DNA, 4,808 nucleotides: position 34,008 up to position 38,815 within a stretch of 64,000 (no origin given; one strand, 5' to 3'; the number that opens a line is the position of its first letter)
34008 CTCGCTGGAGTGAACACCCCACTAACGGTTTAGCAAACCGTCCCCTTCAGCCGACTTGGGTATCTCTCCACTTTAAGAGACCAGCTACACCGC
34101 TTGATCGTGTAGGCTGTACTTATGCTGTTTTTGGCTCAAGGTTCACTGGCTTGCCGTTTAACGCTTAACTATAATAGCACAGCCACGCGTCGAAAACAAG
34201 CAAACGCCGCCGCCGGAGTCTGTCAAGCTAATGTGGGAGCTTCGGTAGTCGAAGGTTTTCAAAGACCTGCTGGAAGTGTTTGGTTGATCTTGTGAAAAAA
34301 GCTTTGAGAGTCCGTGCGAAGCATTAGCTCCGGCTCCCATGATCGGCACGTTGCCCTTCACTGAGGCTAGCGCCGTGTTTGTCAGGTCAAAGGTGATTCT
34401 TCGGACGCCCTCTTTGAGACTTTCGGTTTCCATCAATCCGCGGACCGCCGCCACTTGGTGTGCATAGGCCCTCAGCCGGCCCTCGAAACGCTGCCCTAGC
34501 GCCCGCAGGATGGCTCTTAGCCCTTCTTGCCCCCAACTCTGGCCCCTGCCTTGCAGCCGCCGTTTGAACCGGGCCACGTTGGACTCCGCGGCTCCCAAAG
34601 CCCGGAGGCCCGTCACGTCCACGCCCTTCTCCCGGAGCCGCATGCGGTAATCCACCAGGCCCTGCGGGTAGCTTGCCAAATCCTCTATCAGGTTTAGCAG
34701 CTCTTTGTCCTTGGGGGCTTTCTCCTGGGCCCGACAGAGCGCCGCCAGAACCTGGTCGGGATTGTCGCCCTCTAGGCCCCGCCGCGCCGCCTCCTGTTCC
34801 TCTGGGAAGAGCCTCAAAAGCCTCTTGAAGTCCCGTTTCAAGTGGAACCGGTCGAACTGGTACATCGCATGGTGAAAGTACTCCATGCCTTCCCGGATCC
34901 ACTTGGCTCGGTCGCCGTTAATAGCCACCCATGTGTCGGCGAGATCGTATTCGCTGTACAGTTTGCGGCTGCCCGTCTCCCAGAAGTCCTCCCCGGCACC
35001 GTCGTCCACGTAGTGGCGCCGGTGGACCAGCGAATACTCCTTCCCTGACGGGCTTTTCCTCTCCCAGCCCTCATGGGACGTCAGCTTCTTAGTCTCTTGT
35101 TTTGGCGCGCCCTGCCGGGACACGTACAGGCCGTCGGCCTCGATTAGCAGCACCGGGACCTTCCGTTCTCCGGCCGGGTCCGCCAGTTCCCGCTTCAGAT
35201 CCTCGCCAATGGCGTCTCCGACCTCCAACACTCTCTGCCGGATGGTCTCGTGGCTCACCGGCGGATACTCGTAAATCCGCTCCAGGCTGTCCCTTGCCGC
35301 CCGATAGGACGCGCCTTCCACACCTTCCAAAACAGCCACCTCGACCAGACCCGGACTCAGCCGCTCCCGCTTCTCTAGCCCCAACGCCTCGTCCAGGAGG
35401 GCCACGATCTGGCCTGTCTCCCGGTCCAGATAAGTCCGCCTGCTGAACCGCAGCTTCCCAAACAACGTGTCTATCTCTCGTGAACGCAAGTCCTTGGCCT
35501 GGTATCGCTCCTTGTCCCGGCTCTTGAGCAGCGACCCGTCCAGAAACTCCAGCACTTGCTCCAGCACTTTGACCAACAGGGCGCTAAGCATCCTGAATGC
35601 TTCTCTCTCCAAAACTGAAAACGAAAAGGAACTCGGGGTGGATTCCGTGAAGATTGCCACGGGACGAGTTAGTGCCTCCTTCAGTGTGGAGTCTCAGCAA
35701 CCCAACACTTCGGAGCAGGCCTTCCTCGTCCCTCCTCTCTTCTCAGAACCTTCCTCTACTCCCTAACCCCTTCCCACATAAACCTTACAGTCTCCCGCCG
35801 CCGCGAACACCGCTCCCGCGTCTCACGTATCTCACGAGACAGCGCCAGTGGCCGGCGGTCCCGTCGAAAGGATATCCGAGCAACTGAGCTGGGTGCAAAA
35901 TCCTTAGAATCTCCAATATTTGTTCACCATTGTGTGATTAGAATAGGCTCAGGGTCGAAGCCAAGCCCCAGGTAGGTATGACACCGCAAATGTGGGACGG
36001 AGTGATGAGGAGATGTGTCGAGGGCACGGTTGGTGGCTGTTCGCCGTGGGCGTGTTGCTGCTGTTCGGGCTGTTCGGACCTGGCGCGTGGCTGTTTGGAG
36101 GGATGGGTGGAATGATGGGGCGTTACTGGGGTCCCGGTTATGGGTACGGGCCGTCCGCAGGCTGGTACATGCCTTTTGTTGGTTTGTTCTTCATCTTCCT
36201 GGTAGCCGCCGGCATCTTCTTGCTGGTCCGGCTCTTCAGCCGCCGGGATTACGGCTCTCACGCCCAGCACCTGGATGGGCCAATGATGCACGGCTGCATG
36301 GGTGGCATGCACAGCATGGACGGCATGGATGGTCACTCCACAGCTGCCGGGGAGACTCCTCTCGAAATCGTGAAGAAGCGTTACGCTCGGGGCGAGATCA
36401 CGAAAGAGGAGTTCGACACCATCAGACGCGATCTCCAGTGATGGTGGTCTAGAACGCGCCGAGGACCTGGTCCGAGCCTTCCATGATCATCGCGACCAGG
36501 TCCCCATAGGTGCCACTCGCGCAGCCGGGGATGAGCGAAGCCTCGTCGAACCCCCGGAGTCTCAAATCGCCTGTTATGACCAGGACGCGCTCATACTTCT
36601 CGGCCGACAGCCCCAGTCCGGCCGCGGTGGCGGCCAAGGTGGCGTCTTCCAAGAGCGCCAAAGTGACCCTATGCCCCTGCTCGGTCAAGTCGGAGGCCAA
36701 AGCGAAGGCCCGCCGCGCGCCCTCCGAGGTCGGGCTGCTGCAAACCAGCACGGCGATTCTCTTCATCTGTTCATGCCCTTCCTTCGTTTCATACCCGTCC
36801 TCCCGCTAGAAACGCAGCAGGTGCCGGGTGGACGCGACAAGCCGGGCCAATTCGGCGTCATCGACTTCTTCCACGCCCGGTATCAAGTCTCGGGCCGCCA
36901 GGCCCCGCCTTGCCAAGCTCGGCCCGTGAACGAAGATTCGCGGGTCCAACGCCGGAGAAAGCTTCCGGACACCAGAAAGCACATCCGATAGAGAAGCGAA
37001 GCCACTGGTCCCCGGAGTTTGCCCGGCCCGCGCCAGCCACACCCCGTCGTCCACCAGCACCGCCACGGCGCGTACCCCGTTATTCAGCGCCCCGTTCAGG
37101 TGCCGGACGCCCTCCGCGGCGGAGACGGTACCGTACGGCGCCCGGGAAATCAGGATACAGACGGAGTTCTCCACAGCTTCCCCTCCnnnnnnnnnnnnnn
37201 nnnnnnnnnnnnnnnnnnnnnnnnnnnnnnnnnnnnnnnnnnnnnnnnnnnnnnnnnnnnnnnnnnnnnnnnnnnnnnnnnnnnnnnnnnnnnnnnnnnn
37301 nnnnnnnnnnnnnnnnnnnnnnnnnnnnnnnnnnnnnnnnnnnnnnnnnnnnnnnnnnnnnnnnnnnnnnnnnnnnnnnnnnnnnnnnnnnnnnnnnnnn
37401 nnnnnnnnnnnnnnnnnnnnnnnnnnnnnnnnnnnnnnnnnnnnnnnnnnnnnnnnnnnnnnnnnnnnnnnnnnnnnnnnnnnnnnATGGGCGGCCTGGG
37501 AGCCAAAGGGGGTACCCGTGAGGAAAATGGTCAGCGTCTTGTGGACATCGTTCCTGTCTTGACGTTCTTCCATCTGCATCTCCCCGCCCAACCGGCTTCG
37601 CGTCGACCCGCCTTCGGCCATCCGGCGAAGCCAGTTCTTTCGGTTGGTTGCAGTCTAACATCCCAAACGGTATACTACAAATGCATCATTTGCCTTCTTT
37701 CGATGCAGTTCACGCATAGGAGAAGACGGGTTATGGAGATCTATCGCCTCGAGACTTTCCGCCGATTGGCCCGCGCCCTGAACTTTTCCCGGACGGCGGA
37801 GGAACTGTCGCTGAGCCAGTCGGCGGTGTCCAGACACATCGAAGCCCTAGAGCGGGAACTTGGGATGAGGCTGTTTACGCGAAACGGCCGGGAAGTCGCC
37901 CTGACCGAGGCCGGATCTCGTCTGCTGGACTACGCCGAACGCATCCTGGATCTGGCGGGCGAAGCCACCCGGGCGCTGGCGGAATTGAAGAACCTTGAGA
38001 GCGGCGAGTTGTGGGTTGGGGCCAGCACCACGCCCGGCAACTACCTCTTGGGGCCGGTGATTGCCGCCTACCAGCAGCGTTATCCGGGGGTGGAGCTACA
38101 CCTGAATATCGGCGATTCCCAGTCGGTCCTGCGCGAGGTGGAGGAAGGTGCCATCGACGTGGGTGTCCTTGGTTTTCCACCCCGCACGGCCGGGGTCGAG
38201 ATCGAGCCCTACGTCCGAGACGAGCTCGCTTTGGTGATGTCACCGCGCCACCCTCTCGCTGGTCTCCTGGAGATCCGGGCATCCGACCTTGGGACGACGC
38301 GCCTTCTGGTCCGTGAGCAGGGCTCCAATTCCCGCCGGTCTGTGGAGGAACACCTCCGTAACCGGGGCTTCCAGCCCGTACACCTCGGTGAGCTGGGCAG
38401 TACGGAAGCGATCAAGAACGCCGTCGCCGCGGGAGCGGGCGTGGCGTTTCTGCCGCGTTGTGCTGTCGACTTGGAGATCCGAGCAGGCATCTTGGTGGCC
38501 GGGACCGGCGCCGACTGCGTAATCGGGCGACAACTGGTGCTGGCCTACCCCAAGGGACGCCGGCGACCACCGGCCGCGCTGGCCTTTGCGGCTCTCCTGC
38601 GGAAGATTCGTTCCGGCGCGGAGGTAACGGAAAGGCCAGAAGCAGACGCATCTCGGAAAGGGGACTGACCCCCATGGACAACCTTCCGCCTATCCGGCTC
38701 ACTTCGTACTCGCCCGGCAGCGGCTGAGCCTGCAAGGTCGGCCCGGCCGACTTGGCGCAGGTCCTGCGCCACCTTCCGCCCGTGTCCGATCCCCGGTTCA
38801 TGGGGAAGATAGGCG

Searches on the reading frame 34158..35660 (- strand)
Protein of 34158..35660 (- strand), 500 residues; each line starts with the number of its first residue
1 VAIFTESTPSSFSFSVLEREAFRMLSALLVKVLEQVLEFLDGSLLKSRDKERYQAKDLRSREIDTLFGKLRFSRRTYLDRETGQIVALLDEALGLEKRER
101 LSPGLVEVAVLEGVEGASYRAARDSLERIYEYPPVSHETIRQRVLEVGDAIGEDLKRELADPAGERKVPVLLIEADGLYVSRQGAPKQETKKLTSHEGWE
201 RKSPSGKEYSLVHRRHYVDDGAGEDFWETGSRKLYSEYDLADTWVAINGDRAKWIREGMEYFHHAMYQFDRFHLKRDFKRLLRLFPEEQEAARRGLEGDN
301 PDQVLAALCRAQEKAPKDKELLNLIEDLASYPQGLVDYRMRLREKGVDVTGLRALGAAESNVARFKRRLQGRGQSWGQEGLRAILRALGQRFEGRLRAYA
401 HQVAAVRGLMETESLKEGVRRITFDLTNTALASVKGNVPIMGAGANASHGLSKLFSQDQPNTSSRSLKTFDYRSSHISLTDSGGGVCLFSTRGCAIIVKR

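Call 49: search_protein_families(library=ncbifam, proteins=[window:34158-35660:-], max_evalue=1e-10)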
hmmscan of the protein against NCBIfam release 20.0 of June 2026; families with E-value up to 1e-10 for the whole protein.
window:34158-35660:- (500 aa): 4 families
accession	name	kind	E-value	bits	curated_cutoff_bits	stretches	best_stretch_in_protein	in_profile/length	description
NF033529.1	transpos_ISLre2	equivalog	1.5e-79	268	200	1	68-449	1-378/382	ISLre2 family transposase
NF033572.1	transpos_ISKra4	equivalog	9.9e-21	74.3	205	1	16-386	27-412/422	ISKra4 family transposase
NF041731.2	transpos_ISH6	equivalog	3.4e-20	72.2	240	1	23-282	24-270/414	ISH6 family transposase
NF046004.1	ICE_Mbov_0401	equivalog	3.3e-14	52.9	162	1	46-283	7-245/369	Mbov_0401 family ICE element transposase-like protein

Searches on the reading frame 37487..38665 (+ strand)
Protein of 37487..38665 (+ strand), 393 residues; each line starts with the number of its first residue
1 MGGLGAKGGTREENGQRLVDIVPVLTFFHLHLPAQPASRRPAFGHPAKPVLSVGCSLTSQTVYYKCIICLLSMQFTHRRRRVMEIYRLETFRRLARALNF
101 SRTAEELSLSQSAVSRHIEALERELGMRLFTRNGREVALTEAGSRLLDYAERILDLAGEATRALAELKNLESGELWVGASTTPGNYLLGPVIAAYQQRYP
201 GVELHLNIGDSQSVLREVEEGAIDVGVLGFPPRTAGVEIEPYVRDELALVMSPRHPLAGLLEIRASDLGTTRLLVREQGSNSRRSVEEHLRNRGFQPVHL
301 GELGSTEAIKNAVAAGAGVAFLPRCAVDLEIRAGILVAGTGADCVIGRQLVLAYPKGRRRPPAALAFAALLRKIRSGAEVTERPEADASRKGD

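Call 49: search_protein_families(library=ncbifam, proteins=[window:37487-38665:+], max_evalue=1e-10)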
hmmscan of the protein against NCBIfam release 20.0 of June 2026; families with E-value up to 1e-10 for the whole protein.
window:37487-38665:+ (393 aa): 48 families (the best 25 are shown)
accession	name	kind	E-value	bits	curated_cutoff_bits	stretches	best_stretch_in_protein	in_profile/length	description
NF040786.1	LysR_Sec_metab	equivalog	2.9e-66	223.5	250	1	83-373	1-296/298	selenium metabolism-associated LysR family transcriptional regulator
TIGR03339.1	phn_lysR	subfamily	9.6e-57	192.4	341.1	1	88-332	2-243/279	aminoethylphosphonate catabolism associated LysR family transcriptional regulator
NF040889.1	trans_reg_YeiE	equivalog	4.3e-48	164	480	1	87-360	7-275/288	DNA-binding transcriptional regulator YeiE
NF053705.1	TransRegGltCGpos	equivalog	6.3e-44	150.4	350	1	83-371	1-289/300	glutamate biosynthesis transcriptional regulator GltC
NF045990.1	TransRegCbbRRhodb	equivalog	2.1e-43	148.5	450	1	85-371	8-296/304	LysR family regulator CbbR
NF008416.0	PRK11242.1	equivalog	4.2e-43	147.8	277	1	91-377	9-293/300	transcriptional regulator CynR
NF008095.0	PRK10837.1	subfamily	6.3e-42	143.8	281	1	86-337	6-252/290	LysR family transcriptional regulator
NF008722.0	PRK11716.1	equivalog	2e-39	135.4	246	1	83-328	1-247/293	HTH-type transcriptional activator IlvY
NF047520.1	trans_act_CidR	equivalog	2.4e-38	132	415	1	83-326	1-244/292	cidABC operon transcriptional activator CidR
NF047711.1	PutUtilRegPtrR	equivalog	1.2e-34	119.7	400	1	83-327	1-239/283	putrescine utilization regulator PtrR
NF045775.1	acetoin_reg_AlsR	exception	1.5e-34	119.8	430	1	83-327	1-247/290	acetoin biosynthesis transcriptional regulator AlsR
NF008352.0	PRK11139.1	subfamily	3e-33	115.2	288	1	88-369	11-286/305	transcriptional regulator GcvA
TIGR02424.1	TF_pcaQ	equivalog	7.3e-32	110.5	303.8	1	87-338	7-261/300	pca operon transcription factor PcaQ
NF009327.0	PRK12684.1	subfamily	8.9e-30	104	402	1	90-330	8-251/313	CysB family HTH-type transcriptional regulator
NF008361.0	PRK11151.1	equivalog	1.5e-29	103.3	329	1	83-357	1-275/305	DNA-binding transcriptional regulator OxyR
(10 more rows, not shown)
